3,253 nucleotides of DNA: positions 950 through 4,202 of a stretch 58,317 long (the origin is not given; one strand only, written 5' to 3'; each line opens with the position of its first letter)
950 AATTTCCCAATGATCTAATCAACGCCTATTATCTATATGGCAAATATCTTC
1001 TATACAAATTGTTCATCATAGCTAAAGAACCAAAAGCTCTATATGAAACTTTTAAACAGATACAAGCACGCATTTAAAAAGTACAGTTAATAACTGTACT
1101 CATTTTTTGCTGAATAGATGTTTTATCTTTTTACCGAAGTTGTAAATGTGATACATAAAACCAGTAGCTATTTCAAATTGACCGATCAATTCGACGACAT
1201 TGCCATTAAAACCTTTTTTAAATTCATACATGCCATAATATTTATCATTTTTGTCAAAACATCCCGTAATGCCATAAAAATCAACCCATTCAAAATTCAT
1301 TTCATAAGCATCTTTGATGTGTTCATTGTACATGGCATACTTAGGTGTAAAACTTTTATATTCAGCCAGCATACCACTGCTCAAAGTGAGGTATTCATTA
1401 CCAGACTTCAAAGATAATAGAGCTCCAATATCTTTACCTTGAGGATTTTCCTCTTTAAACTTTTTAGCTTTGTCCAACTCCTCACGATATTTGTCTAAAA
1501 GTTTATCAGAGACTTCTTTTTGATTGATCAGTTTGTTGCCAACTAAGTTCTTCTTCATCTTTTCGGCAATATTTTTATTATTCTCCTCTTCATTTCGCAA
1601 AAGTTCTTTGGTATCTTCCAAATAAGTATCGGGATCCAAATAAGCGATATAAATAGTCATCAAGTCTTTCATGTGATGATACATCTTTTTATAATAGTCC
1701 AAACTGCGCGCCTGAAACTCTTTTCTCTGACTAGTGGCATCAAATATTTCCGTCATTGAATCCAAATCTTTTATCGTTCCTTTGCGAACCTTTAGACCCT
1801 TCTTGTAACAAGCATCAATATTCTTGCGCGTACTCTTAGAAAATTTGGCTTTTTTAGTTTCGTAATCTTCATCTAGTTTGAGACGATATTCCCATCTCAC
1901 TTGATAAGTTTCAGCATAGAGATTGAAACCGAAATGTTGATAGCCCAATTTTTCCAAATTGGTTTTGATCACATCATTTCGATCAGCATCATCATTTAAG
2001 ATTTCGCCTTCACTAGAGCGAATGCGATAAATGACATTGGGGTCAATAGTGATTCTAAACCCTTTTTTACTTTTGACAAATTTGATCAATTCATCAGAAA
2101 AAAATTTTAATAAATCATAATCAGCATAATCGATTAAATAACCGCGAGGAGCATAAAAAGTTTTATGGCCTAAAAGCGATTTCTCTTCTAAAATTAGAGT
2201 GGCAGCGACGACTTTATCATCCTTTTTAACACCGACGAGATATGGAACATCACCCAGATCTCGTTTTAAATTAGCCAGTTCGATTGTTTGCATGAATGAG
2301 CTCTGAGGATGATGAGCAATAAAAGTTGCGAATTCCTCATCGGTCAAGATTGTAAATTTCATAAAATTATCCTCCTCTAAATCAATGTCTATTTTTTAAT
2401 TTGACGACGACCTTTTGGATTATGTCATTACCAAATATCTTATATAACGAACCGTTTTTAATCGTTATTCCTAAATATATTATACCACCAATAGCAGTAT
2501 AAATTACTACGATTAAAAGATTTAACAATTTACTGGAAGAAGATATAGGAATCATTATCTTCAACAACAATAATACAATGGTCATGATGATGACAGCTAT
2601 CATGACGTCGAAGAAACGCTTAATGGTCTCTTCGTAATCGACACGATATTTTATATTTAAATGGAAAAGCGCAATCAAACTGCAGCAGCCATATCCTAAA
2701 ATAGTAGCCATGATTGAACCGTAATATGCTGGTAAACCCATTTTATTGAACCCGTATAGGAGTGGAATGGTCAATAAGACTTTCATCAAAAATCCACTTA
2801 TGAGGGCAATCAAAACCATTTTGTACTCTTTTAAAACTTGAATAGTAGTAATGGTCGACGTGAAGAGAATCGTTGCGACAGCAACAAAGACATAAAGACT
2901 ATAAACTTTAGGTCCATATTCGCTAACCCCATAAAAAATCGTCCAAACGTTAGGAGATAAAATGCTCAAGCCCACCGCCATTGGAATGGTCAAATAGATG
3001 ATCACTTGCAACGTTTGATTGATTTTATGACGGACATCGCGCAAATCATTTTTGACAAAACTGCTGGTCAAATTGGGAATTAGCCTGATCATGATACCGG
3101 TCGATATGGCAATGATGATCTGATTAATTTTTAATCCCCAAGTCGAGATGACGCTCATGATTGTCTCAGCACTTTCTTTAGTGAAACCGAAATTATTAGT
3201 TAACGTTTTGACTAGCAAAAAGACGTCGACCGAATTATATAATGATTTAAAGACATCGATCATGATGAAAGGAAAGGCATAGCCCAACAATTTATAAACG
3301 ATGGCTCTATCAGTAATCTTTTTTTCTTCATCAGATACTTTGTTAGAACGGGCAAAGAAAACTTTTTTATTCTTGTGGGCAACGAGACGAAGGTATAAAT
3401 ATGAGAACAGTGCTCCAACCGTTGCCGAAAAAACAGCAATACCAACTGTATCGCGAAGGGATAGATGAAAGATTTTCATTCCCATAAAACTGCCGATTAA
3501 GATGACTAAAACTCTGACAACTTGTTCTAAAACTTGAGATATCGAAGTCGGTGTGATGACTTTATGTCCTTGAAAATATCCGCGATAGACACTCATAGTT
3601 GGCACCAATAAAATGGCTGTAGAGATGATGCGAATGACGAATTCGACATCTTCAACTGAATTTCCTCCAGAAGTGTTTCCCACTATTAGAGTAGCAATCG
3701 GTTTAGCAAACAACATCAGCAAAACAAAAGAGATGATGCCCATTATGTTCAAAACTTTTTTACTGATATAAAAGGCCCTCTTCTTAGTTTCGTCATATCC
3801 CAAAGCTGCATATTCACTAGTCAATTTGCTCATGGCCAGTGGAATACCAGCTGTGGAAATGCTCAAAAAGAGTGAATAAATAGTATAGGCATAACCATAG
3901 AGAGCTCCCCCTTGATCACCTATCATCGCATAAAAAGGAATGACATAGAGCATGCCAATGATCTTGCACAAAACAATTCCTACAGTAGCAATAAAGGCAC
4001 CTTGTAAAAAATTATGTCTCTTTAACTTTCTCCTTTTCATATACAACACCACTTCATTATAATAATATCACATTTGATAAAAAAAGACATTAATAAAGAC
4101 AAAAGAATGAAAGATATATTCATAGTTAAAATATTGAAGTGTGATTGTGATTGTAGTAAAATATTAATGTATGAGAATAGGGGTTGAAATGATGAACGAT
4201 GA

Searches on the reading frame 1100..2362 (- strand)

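Call 49: search_protein_families(library=pfam, proteins=[window:1100-2362:-], max_evalue=0.00001)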
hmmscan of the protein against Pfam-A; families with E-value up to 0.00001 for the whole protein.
window:1100-2362:- (420 aa): 2 families
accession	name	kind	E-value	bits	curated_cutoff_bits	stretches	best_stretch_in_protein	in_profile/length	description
PF02388.22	FemAB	-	6.9e-95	318.7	24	1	6-410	1-404/406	FemAB family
PF13480.13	Acetyltransf_6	-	1.5e-07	32.1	22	0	309-371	81-137/143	Acetyltransferase (GNAT) domain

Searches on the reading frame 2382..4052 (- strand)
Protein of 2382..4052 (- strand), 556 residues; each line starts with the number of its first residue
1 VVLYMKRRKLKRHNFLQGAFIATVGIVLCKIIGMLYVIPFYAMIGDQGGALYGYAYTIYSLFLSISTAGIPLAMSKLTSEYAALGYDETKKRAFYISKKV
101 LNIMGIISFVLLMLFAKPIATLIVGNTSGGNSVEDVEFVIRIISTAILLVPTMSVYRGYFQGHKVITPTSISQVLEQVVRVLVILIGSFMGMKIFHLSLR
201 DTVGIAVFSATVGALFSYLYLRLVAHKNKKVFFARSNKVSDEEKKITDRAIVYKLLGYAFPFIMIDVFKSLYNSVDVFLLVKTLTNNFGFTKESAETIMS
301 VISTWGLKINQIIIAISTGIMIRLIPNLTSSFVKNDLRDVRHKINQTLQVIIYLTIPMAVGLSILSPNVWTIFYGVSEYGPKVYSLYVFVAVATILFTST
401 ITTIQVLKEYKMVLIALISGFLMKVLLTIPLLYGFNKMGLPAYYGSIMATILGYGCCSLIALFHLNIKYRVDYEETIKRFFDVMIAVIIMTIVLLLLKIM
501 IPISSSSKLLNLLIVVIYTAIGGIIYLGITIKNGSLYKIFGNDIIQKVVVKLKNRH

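Call 49: search_protein_families(library=pfam, proteins=[window:2382-4052:-], max_evalue=0.00001)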
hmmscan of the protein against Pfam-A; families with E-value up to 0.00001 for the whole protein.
window:2382-4052:- (556 aa): 1 family
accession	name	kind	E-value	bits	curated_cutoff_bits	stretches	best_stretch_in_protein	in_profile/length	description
PF01943.22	Polysacc_synt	-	6.7e-26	91.8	28.2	1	16-281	2-232/274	Polysaccharide biosynthesis protein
